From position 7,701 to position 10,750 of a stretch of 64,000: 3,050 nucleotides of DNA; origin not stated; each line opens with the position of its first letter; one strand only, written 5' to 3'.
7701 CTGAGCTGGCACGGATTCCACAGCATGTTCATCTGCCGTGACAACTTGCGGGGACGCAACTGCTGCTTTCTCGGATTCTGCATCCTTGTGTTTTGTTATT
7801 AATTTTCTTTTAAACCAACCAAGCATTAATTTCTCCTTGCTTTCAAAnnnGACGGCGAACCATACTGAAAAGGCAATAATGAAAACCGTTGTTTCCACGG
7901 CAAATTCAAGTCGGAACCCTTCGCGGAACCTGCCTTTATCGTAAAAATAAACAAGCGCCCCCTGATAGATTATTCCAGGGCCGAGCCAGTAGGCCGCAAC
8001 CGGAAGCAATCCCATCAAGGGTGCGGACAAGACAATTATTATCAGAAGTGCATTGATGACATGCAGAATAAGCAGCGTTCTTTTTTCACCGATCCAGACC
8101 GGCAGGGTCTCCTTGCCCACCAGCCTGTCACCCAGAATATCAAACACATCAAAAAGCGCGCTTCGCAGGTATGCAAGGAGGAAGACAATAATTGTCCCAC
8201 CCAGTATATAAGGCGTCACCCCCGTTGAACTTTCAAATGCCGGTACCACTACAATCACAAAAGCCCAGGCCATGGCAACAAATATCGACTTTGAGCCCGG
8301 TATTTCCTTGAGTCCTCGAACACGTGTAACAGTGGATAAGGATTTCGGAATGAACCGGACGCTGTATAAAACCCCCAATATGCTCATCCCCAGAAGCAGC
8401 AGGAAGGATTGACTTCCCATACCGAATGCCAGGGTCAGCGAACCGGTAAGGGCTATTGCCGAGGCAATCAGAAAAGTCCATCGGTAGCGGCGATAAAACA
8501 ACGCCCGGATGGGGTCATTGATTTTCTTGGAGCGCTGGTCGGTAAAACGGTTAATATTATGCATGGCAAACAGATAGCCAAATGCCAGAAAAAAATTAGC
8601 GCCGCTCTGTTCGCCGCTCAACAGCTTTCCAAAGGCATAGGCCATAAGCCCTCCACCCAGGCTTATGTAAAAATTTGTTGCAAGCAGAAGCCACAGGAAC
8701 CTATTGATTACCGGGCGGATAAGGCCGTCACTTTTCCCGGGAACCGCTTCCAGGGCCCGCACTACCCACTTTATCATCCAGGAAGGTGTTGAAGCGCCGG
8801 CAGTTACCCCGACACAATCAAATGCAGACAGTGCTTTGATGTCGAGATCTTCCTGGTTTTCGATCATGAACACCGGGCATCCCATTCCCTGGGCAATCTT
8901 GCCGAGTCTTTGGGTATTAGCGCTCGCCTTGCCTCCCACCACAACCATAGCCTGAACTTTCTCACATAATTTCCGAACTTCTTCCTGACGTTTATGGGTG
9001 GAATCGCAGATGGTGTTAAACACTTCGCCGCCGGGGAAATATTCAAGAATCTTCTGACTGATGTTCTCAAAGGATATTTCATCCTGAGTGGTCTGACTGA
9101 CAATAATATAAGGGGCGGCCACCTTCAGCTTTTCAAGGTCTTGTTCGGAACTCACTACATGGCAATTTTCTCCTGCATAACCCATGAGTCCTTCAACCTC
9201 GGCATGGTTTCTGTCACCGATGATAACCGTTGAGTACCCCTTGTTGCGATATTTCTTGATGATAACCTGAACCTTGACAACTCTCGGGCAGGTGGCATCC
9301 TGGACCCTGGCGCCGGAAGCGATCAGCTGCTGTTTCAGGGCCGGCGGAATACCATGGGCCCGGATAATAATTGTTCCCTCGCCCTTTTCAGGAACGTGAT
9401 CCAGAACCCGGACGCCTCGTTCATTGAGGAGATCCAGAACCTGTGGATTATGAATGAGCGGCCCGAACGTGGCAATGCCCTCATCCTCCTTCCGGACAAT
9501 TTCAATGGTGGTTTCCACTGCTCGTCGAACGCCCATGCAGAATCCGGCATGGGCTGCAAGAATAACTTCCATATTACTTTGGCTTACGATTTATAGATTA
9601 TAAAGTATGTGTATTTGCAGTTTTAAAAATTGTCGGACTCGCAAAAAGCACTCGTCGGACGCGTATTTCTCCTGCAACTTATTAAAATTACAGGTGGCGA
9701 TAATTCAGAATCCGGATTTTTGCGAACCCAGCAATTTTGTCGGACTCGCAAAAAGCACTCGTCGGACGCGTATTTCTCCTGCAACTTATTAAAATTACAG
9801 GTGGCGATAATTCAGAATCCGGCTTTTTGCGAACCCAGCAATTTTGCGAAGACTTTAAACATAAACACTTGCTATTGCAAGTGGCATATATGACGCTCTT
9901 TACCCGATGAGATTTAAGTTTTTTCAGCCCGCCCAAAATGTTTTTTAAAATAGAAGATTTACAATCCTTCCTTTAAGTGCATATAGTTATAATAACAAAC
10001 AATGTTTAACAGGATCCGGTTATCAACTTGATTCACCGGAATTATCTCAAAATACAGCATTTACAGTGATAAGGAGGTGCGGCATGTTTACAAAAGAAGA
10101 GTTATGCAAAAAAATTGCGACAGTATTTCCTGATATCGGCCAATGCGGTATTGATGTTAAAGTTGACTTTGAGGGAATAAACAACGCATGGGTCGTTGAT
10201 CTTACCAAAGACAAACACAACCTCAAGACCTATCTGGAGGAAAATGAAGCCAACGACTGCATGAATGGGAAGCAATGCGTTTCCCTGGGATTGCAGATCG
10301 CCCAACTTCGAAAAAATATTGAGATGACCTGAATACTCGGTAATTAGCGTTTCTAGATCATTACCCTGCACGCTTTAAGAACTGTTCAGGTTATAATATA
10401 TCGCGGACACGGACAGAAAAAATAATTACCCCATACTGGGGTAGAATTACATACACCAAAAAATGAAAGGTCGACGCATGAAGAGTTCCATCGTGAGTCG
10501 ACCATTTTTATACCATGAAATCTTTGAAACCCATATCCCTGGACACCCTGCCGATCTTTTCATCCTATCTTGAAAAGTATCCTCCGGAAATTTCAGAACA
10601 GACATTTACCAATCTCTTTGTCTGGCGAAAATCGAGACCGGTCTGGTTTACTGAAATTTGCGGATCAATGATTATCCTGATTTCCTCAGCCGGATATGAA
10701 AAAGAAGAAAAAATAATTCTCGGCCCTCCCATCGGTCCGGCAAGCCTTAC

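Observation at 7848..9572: IspH (last MEP-pathway enzyme) fused to a UbiA-like membrane prenyltransferase domain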

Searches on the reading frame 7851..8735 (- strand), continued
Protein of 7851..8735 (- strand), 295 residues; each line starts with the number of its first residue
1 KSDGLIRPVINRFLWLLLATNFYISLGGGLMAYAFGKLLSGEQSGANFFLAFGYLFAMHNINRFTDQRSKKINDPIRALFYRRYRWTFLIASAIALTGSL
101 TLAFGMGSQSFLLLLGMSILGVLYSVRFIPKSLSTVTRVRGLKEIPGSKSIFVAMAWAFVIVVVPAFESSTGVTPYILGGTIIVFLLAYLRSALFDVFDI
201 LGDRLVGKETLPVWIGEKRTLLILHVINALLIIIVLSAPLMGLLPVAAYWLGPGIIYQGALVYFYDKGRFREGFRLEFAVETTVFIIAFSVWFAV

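Call 80: search_protein_families(library=ncbifam, proteins=[P0281, P0303, P0320, P0194, P0130, P0145], max_evalue=0.001)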
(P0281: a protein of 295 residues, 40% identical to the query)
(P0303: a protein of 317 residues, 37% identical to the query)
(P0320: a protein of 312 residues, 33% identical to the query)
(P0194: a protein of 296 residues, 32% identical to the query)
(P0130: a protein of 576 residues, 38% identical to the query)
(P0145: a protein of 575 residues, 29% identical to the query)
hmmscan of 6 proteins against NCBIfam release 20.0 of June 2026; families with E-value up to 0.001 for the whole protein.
P0281 (295 aa): 9 families
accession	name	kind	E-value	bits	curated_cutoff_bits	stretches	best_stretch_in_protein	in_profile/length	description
NF010117.0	PRK13591.1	equivalog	3.7e-27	95.2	238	1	17-266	28-269/307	prenyltransferase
NF009523.0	PRK12884.1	equivalog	1.5e-12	47.4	269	1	53-246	41-224/279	prenyltransferase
NF009521.0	PRK12882.1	equivalog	1.7e-10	40.6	296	1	47-263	38-242/280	geranylgeranylglycerol-phosphate geranylgeranyltransferase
NF009513.0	PRK12872.1-3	equivalog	3.6e-10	39.9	288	1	62-241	68-237/293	prenyltransferase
NF009522.0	PRK12883.1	equivalog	6e-09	35.8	353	1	43-264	30-244/279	geranylgeranylglycerol-phosphate geranylgeranyltransferase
NF009512.0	PRK12872.1-1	equivalog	4.6e-08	33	278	1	35-264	28-254/303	geranylgeranylglycerol-phosphate geranylgeranyltransferase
TIGR01476.1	chlor_syn_BchG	subfamily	2.3e-07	30.6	212.3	1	64-235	55-221/283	(bacterio)chlorophyll synthase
NF005742.0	PRK07566.1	equivalog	4.3e-06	26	313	1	65-226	84-240/315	chlorophyll synthase ChlG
NF009608.0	PRK13105.1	equivalog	0.00028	20.1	217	1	91-248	91-240/291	prenyltransferase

P0303 (317 aa): 10 families
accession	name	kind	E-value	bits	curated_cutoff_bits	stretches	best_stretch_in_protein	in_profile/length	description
NF010117.0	PRK13591.1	equivalog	2.2e-21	76.2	238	1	40-305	36-298/307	prenyltransferase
NF009513.0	PRK12872.1-3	equivalog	3.1e-10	40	288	1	71-253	62-234/293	prenyltransferase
NF009523.0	PRK12884.1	equivalog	1.7e-08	34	269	1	69-271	44-238/279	prenyltransferase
NF009511.0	PRK12871.1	equivalog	1e-06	28.3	281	1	155-238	142-222/297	prenyltransferase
NF009512.0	PRK12872.1-1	equivalog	1.5e-06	28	278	1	72-254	49-239/303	geranylgeranylglycerol-phosphate geranylgeranyltransferase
NF009521.0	PRK12882.1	equivalog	1e-05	24.9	296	1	59-249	36-216/280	geranylgeranylglycerol-phosphate geranylgeranyltransferase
NF004751.0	PRK06080.1-3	equivalog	3.9e-05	23.4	264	1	191-311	174-293/296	1,4-dihydroxy-2-naphthoate polyprenyltransferase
NF009608.0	PRK13105.1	equivalog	6.7e-05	22.2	217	1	61-281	39-255/291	prenyltransferase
NF009525.0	PRK12887.1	equivalog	0.00033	20.1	226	1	113-276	106-268/310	homogentisate phytyltransferase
NF005742.0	PRK07566.1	equivalog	0.00067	18.8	313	1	107-277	112-275/315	chlorophyll synthase ChlG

P0320 (312 aa): 12 families
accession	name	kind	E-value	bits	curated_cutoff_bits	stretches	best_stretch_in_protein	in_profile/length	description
NF010117.0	PRK13591.1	equivalog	1.6e-24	86.5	238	1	33-255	33-245/307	prenyltransferase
NF009523.0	PRK12884.1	equivalog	1e-13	51.1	269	1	41-269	20-235/279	prenyltransferase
NF005742.0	PRK07566.1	equivalog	2.2e-08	33.6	313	1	67-249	76-252/315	chlorophyll synthase ChlG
NF009521.0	PRK12882.1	equivalog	2.9e-08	33.3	296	1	60-247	41-217/280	geranylgeranylglycerol-phosphate geranylgeranyltransferase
NF009522.0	PRK12883.1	equivalog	1.9e-07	30.8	353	1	77-251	56-214/279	geranylgeranylglycerol-phosphate geranylgeranyltransferase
NF009513.0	PRK12872.1-3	equivalog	3.5e-07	30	288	1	152-262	138-245/293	prenyltransferase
NF009512.0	PRK12872.1-1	equivalog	2.4e-06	27.3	278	1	38-256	20-240/303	geranylgeranylglycerol-phosphate geranylgeranyltransferase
TIGR01476.1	chlor_syn_BchG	subfamily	2.2e-05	24.1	212.3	1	62-254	40-228/283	(bacterio)chlorophyll synthase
TIGR01474.1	ubiA_proteo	equivalog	0.0002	21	275.45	1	135-266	110-241/282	4-hydroxybenzoate octaprenyltransferase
NF009516.0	PRK12875.1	equivalog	0.00033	19.8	205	0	73-250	69-238/292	prenyltransferase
TIGR02056.1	ChlG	equivalog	0.00049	19.8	436.45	1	76-245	72-241/306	chlorophyll synthase ChlG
NF004751.0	PRK06080.1-3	equivalog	0.00049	19.7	264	0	106-268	101-254/296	1,4-dihydroxy-2-naphthoate polyprenyltransferase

P0194 (296 aa): 12 families
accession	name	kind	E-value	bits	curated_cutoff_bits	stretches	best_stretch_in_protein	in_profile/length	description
NF010117.0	PRK13591.1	equivalog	5.3e-21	75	238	1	24-291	41-303/307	prenyltransferase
NF009523.0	PRK12884.1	equivalog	1.1e-16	60.8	269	1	34-250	31-233/279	prenyltransferase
NF009513.0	PRK12872.1-3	equivalog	1.1e-14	54.7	288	1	52-271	64-272/293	prenyltransferase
NF009521.0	PRK12882.1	equivalog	7.1e-11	41.9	296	1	138-250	125-235/280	geranylgeranylglycerol-phosphate geranylgeranyltransferase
NF009522.0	PRK12883.1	equivalog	1.4e-09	37.9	353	1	44-234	40-216/279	geranylgeranylglycerol-phosphate geranylgeranyltransferase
NF004749.0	PRK06080.1-1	equivalog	4.3e-09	35.9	277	1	145-280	157-292/311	1,4-dihydroxy-2-naphthoate polyprenyltransferase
NF009512.0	PRK12872.1-1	equivalog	5.8e-08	32.6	278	1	47-253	45-259/303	geranylgeranylglycerol-phosphate geranylgeranyltransferase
NF009525.0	PRK12887.1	equivalog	1.3e-07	31.3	226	1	56-268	67-278/310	homogentisate phytyltransferase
TIGR01476.1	chlor_syn_BchG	subfamily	5e-06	26.2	212.3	1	52-261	49-253/283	(bacterio)chlorophyll synthase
NF005742.0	PRK07566.1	equivalog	7.2e-06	25.3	313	1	52-238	77-255/315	chlorophyll synthase ChlG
TIGR01475.1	ubiA_other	subfamily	4.7e-05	23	180.8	1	136-288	121-278/282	UbiA-like polyprenyltransferase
NF004753.0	PRK06080.1-5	equivalog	0.00087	18.6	555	0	88-282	110-292/312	1,4-dihydroxy-2-naphthoate polyprenyltransferase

P0130 (576 aa): 9 families
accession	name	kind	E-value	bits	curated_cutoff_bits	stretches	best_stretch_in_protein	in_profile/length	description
NF000907.0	PRK00087.1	equivalog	1.7e-87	294.2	624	1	1-277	1-278/671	bifunctional 4-hydroxy-3-methylbut-2-enyl diphosphate reductase/30S ribosomal protein S1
TIGR00216.1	ispH_lytB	equivalog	5.7e-84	281.6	187.85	1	2-277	1-282/282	4-hydroxy-3-methylbut-2-enyl diphosphate reductase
NF002187.0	PRK01045.1-1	equivalog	1.3e-79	267.3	276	1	1-277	1-278/282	4-hydroxy-3-methylbut-2-enyl diphosphate reductase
NF009024.0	PRK12360.1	equivalog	2.9e-75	253.2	387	1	1-275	1-279/281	4-hydroxy-3-methylbut-2-enyl diphosphate reductase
NF002190.0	PRK01045.1-4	subfamily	1.1e-56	192.1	389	1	1-276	7-291/321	4-hydroxy-3-methylbut-2-enyl diphosphate reductase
NF002188.0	PRK01045.1-2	equivalog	5.2e-53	180.1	420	1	1-279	1-286/315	4-hydroxy-3-methylbut-2-enyl diphosphate reductase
NF002189.0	PRK01045.1-3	equivalog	4.1e-50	170.6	444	1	2-277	15-296/326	4-hydroxy-3-methylbut-2-enyl diphosphate reductase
NF009911.0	PRK13371.1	equivalog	4.1e-37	128.2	440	2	2-159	56-217/405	4-hydroxy-3-methylbut-2-enyl diphosphate reductase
NF010117.0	PRK13591.1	equivalog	5e-07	29.1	238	1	298-503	35-229/307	prenyltransferase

P0145 (575 aa): 14 families
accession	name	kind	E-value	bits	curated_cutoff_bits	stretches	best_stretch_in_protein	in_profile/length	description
NF000907.0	PRK00087.1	equivalog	4.8e-95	319.1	624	1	1-279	1-281/671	bifunctional 4-hydroxy-3-methylbut-2-enyl diphosphate reductase/30S ribosomal protein S1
TIGR00216.1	ispH_lytB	equivalog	1.3e-85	287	187.85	1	3-274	2-280/282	4-hydroxy-3-methylbut-2-enyl diphosphate reductase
NF009024.0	PRK12360.1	equivalog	6.1e-85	285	387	1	1-275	1-280/281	4-hydroxy-3-methylbut-2-enyl diphosphate reductase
NF002187.0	PRK01045.1-1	equivalog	2.8e-83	279.3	276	1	1-276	1-278/282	4-hydroxy-3-methylbut-2-enyl diphosphate reductase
NF002188.0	PRK01045.1-2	equivalog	5.3e-57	193.2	420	1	1-279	1-287/315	4-hydroxy-3-methylbut-2-enyl diphosphate reductase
NF002190.0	PRK01045.1-4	subfamily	4.9e-54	183.4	389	1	1-276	7-292/321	4-hydroxy-3-methylbut-2-enyl diphosphate reductase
NF002189.0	PRK01045.1-3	equivalog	1.3e-46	159.1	444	1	2-274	15-294/326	4-hydroxy-3-methylbut-2-enyl diphosphate reductase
NF009911.0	PRK13371.1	equivalog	1.1e-39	136.7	440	2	2-149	56-211/405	4-hydroxy-3-methylbut-2-enyl diphosphate reductase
NF010117.0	PRK13591.1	equivalog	1.3e-09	37.6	238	1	311-545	49-271/307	prenyltransferase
NF009521.0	PRK12882.1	equivalog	4e-07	29.5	296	1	418-544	124-251/280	geranylgeranylglycerol-phosphate geranylgeranyltransferase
NF009522.0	PRK12883.1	equivalog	1.9e-06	27.6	353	1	337-541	54-242/279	geranylgeranylglycerol-phosphate geranylgeranyltransferase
NF009512.0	PRK12872.1-1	equivalog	4e-06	26.6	278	1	456-536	180-263/303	geranylgeranylglycerol-phosphate geranylgeranyltransferase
NF009523.0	PRK12884.1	equivalog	4.1e-05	22.9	269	1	375-543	93-247/279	prenyltransferase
NF009513.0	PRK12872.1-3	equivalog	0.00013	21.6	288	1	401-556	122-274/293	prenyltransferase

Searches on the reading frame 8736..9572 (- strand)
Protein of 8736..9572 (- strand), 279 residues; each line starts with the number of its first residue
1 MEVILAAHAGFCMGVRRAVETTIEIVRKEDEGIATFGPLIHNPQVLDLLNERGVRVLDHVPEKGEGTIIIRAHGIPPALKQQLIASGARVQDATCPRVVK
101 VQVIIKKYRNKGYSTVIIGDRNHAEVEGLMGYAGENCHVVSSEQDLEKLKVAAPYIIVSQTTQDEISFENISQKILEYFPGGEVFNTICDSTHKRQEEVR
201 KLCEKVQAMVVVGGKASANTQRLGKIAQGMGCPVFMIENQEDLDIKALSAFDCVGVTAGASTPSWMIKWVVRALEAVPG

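Call 51: search_solved_structures(query=window:8736-9572:-, max_evalue=1e-10, show_alignments=2)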
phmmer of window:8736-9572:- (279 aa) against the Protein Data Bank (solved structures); distinct sequences matched with E-value up to 1e-10: 11.
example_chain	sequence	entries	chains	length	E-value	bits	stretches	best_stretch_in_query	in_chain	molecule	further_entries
3dnf_A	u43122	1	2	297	1.6e-55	191.5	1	2-274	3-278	4-hydroxy-3-methylbut-2-enyl diphosphate reductase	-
4h4c_A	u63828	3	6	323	2e-42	148.6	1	1-277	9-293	4-hydroxy-3-methylbut-2-enyl diphosphate reductase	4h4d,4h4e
3urk_A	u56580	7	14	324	2e-42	148.6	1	1-277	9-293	4-hydroxy-3-methylbut-2-enyl diphosphate reductase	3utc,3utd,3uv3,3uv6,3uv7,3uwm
3ke8_A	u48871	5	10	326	2.1e-42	148.6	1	1-277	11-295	4-hydroxy-3-methylbut-2-enyl diphosphate reductase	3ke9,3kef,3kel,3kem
4eb3_A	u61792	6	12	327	2.1e-42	148.6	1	1-277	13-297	4-hydroxy-3-methylbut-2-enyl diphosphate reductase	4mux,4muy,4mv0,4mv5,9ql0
3f7t_A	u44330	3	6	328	2.1e-42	148.5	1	1-277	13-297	4-hydroxy-3-methylbut-2-enyl diphosphate reductase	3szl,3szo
3zgl_A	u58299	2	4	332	2.2e-42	148.5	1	1-277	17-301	4-HYDROXY-3-METHYLBUT-2-ENYL DIPHOSPHATE REDUCTASE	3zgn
3t0f_A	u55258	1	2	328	5.5e-42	147.2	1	1-277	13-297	4-hydroxy-3-methylbut-2-enyl diphosphate reductase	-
3szu_A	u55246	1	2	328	5.6e-42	147.2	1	1-277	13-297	4-hydroxy-3-methylbut-2-enyl diphosphate reductase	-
3t0g_A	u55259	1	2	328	8.1e-42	146.6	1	1-277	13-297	4-hydroxy-3-methylbut-2-enyl diphosphate reductase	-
4n7b_A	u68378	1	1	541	2.4e-32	115.6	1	8-268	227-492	LytB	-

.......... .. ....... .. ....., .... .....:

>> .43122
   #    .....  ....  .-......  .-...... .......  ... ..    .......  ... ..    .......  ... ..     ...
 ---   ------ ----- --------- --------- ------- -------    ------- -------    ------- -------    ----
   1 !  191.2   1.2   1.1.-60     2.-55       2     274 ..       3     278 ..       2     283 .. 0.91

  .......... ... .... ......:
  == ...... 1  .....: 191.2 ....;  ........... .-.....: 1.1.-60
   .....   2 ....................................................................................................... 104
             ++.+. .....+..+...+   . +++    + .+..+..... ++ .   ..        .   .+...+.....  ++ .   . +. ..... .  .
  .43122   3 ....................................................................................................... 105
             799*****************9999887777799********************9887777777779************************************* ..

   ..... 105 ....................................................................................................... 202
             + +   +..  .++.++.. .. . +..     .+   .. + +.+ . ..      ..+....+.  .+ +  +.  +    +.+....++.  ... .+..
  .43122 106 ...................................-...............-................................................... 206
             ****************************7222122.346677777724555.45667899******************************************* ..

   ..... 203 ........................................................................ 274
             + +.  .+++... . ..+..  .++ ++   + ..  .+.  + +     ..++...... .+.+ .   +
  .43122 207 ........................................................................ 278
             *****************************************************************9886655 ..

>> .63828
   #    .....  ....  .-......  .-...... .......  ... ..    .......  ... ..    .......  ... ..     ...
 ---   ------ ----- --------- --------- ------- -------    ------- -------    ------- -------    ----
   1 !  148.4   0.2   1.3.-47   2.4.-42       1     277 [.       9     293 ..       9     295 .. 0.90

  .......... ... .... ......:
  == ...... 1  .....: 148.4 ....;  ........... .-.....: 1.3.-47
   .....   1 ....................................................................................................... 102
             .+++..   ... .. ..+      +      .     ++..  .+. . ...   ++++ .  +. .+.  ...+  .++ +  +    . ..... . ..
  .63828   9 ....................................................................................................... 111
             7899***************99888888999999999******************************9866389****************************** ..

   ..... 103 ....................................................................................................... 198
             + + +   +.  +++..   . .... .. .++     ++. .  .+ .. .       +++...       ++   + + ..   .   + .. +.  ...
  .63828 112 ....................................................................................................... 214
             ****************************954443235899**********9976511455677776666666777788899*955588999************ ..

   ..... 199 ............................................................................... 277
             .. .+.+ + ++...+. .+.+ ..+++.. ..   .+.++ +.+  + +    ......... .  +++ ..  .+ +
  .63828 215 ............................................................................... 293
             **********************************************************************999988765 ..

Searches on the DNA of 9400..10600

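Call 15: search_rna_families(source=window, start=9400, end=10600, threshold=evalue, max_evalue=1)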
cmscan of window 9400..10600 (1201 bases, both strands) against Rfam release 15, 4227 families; matches with E-value up to 1: 5.
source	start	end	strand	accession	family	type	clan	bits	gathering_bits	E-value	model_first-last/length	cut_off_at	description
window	10452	10577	-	RF02287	TtnuCD10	Gene; snRNA; snoRNA; CD-box;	-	23.9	85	0.96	1-117/117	no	Tetrahymena snoRNA TtnuCD10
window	9791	9845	-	RF03131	L25-Gammaproteobacteria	Cis-reg; leader;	-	22.5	34.1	0.041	1-26/26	no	L25-Gammaproteobacteria ribosomal protein leader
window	9684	9738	-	RF03131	L25-Gammaproteobacteria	Cis-reg; leader;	-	22.5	34.1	0.041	1-26/26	no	L25-Gammaproteobacteria ribosomal protein leader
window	9945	10045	+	RF01637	ceN47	Gene; snRNA; snoRNA; CD-box;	-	17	35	0.72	1-155/155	no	Nematode snoRNA ceN47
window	9968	10123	+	RF01894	PCA3_2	Gene; lncRNA;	-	13.3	100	0.47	1-409/409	no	Prostate cancer antigen RNA 3 conserved region 2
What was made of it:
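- Tried and rejected: Rfam on the 5' region: nothing above gathering (call 15).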
